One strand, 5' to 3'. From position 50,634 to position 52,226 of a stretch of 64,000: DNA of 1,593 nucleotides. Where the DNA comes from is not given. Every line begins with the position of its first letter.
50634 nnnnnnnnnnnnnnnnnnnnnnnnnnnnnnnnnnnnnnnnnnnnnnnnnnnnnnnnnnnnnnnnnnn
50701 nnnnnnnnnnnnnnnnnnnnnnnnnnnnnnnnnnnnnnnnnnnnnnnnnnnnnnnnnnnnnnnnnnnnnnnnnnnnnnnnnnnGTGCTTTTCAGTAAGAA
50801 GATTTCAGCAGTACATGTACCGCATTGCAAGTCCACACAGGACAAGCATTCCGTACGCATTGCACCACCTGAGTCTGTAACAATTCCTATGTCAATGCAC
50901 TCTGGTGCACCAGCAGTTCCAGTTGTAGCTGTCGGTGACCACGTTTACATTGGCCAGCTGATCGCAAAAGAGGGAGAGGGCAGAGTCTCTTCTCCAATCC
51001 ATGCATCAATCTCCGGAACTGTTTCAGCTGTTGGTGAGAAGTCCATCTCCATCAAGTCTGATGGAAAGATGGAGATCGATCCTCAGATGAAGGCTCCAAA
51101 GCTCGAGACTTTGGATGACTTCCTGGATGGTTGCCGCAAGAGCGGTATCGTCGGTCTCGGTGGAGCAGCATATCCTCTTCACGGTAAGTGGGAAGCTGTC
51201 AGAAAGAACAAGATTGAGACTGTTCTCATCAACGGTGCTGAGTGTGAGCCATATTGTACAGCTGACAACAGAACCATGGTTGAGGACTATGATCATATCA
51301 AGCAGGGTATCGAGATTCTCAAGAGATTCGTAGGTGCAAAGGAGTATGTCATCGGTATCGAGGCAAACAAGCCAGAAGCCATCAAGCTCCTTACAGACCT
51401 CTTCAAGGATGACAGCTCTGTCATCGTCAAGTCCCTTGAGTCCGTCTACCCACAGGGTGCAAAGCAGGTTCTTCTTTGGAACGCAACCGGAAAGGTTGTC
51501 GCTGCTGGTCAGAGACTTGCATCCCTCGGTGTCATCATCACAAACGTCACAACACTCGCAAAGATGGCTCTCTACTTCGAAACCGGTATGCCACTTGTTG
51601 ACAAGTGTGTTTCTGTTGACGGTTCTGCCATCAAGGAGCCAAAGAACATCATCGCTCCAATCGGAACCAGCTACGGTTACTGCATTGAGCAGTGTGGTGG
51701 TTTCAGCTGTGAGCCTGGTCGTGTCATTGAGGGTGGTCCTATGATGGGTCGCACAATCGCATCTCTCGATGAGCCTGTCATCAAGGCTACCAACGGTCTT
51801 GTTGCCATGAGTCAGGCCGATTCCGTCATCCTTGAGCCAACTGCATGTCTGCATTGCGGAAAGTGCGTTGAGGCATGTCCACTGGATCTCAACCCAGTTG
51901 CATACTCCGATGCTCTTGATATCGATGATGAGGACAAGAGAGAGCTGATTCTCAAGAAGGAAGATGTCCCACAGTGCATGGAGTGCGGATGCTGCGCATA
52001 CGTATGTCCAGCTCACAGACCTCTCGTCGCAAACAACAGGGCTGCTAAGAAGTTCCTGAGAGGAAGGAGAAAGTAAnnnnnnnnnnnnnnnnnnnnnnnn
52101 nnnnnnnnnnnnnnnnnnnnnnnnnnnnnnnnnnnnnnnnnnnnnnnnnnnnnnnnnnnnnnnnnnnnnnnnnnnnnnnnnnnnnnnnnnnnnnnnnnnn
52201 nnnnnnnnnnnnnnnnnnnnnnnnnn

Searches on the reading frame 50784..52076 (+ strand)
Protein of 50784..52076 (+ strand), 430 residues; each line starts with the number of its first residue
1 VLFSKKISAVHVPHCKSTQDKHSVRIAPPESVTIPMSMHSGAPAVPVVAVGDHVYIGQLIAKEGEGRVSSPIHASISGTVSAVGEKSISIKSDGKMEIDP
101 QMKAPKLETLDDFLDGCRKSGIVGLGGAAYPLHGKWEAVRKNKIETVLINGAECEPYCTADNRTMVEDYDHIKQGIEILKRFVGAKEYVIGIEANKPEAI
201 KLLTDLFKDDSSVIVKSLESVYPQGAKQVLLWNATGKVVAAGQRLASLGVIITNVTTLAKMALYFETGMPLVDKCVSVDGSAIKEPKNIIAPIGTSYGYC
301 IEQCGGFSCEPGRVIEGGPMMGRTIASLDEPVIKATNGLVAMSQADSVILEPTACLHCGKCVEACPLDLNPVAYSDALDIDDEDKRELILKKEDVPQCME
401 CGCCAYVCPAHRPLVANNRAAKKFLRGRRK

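Call 3: search_protein_families(library=pfam, proteins=[window:50784-52076:+], max_evalue=0.1)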
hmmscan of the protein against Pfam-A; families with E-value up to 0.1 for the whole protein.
window:50784-52076:+ (430 aa): 17 families
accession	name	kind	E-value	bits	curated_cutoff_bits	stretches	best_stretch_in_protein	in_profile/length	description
PF01512.22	Complex1_51K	-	6.8e-40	136.8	31.2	1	118-260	2-147/150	Nuo51 FMN-binding domain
PF13375.12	RnfC_N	-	1.5e-19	70.3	25.6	1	10-91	7-88/101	RnfC Barrel sandwich hybrid domain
PF10531.15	SLBB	-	2.6e-08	34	27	1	276-323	2-54/55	SLBB domain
PF13237.11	Fer4_10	-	3.3e-08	33.8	25.5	1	348-409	2-53/53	4Fe-4S dicluster domain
PF12838.12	Fer4_7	-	8.6e-07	29.8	27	2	355-410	2-50/52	4Fe-4S dicluster domain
PF13187.11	Fer4_9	-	2.2e-06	28.1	27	1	299-367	7-49/52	4Fe-4S dicluster domain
PF13183.11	Fer4_8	-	1.4e-05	26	27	1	353-410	3-66/68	4Fe-4S dicluster domain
PF12797.12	Fer4_2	-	0.00025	21.3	24.5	1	348-366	3-21/22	4Fe-4S binding domain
PF13534.11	Fer4_17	-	0.00089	20.2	22.2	1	354-411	1-59/61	4Fe-4S dicluster domain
PF12837.12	Fer4_6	-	0.0009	19.5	25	1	352-366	6-20/24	4Fe-4S binding domain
PF00037.32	Fer4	-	0.0009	19.4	21.1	1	351-366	4-19/24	4Fe-4S binding domain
PF14697.11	Fer4_21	-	0.0019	18.7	35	1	352-410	5-53/59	4Fe-4S dicluster domain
PF12800.12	Fer4_4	-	0.002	18.8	24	1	352-366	1-15/17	4Fe-4S binding domain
PF13484.11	Fer4_16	-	0.012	16.8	30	1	355-410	2-65/66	4Fe-4S double cluster binding domain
PF17179.9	Fer4_22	-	0.013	16.8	27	0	397-410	1-14/95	4Fe-4S dicluster domain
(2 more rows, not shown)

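Call 4: search_protein_families(library=ncbifam, proteins=[window:50784-52076:+], max_evalue=0.1)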
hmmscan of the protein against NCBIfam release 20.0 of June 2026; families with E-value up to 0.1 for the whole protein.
window:50784-52076:+ (430 aa): 51 families (the best 25 are shown)
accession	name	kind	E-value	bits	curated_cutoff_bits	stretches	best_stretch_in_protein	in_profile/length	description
TIGR01945.1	rnfC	subfamily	1.2e-111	373.3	245.95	1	9-428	7-434/435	RnfABCDGE type electron transport complex subunit C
NF003454.1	PRK05035.1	equivalog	1.5e-97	327.4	345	1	10-426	10-436/556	electron transport complex subunit RsxC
TIGR04481.1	PR_assoc_PrdC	equivalog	5.2e-57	193.5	490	1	33-344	2-307/425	proline reductase-associated electron transfer protein PrdC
NF041837.1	rnfC_Methano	equivalog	3.8e-46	157.8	650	2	207-423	212-424/438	Rnf electron transport complex subunit RnfC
TIGR01936.1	nqrA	equivalog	4.7e-09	35.6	321.05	1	29-327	26-310/446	NADH:ubiquinone reductase (Na(+)-transporting) subunit A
NF003761.0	PRK05352.1-4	equivalog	8.5e-07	28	450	1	141-326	144-313/449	Na(+)-translocating NADH-quinone reductase subunit A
NF004537.0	PRK05888.1-3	equivalog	1.9e-05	24.3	163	1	354-394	114-152/204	NADH-quinone oxidoreductase subunit NuoI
TIGR01959.1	nuoF_fam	equivalog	2.4e-05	22.9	558.65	1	109-190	34-117/410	NADH-quinone oxidoreductase subunit NuoF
TIGR00314.1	cdhA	equivalog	3.1e-05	22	781.3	1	334-419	379-461/784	CO dehydrogenase/acetyl-CoA synthase complex subunit alpha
NF040864.1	HgcB_ferredoxin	equivalog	4e-05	23.4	99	1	347-411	8-59/93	mercury methylation ferredoxin HgcB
TIGR02936.1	fdxN_nitrog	equivalog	5.5e-05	23.2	80.55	1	351-410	19-84/91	ferredoxin III, nif-specific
NF040762.1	Hydr_FeFe_Clost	exception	5.5e-05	22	900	1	330-410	121-201/572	ferredoxin hydrogenase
NF006391.0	PRK08640.1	equivalog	0.00016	20.6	244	0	394-410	151-167/254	succinate dehydrogenase iron-sulfur subunit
NF040616.1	F420_dehyd_FpoF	exception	0.00017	20.7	475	1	350-418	8-74/337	F420H2 dehydrogenase subunit FpoF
NF006808.0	PRK09326.1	equivalog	0.0002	20.4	444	1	350-424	9-82/341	F420H2 dehydrogenase subunit F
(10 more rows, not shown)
